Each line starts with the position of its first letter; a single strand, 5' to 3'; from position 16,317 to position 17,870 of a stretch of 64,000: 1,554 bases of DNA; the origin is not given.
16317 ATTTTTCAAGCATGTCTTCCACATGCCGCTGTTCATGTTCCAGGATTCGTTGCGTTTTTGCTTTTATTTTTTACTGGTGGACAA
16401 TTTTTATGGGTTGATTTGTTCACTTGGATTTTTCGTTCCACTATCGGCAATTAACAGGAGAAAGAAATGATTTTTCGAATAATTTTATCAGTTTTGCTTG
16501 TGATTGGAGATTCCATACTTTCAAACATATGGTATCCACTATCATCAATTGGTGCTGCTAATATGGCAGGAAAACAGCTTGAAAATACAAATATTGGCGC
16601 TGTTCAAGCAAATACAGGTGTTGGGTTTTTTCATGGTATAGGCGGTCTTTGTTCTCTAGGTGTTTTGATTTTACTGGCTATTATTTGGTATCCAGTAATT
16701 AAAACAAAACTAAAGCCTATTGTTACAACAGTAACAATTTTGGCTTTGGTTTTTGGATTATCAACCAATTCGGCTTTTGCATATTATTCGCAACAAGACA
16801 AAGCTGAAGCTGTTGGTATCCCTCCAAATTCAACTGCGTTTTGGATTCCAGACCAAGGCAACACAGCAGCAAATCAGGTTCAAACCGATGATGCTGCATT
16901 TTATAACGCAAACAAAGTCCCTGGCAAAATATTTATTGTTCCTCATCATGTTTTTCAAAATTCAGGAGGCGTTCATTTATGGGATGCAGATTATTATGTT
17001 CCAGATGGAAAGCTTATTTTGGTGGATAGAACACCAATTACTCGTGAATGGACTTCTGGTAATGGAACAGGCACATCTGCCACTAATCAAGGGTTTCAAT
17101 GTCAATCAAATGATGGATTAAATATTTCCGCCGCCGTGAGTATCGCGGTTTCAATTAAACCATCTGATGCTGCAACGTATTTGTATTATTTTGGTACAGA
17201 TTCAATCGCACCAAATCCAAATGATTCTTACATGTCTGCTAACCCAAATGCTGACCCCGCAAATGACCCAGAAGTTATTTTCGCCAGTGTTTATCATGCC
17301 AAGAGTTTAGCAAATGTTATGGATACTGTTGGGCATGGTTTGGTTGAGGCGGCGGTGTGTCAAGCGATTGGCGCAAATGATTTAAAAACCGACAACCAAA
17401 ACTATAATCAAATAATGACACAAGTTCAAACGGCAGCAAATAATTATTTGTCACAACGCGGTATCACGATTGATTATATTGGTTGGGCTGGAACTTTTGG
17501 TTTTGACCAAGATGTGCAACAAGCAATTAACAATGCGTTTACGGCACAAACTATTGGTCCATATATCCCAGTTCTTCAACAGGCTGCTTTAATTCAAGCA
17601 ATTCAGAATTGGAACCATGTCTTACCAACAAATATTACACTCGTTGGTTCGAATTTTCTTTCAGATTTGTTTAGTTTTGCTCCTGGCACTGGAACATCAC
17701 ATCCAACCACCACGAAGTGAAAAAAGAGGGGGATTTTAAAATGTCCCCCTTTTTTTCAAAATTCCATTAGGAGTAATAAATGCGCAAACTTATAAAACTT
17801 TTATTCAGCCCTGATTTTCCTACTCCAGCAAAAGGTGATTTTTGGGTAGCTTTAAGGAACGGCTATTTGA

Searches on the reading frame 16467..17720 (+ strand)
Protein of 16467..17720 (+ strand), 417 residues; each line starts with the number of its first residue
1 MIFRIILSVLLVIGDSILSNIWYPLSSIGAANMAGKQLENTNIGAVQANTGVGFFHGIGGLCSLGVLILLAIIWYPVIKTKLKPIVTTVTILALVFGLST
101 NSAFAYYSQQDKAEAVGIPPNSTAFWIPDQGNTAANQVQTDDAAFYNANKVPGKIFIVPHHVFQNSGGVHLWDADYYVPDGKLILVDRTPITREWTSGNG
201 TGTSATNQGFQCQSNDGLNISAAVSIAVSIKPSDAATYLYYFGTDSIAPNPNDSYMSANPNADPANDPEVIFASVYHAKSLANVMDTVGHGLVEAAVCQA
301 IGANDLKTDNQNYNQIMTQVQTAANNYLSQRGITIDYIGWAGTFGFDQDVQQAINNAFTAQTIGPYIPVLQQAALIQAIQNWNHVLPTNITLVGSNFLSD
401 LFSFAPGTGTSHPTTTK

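Call 9: search_protein_families(library=pfam, proteins=[window:16467-17720:+], max_evalue=0.001)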
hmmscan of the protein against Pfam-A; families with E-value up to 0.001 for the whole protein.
window:16467-17720:+ (417 aa): 1 family
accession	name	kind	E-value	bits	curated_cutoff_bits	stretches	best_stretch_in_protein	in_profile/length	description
PF01145.31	Band_7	-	1.8e-07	31.8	23.6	1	185-376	37-170/176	SPFH domain / Band 7 family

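Call 10: search_protein_families(library=phrogs, proteins=[window:16467-17720:+], max_evalue=0.00001)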
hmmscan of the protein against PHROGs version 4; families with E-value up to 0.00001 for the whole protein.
window:16467-17720:+ (417 aa): 1 family
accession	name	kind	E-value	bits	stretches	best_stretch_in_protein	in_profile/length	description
phrog_200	-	other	1.2e-07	32.2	1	207-361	154-273/379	lipoprotein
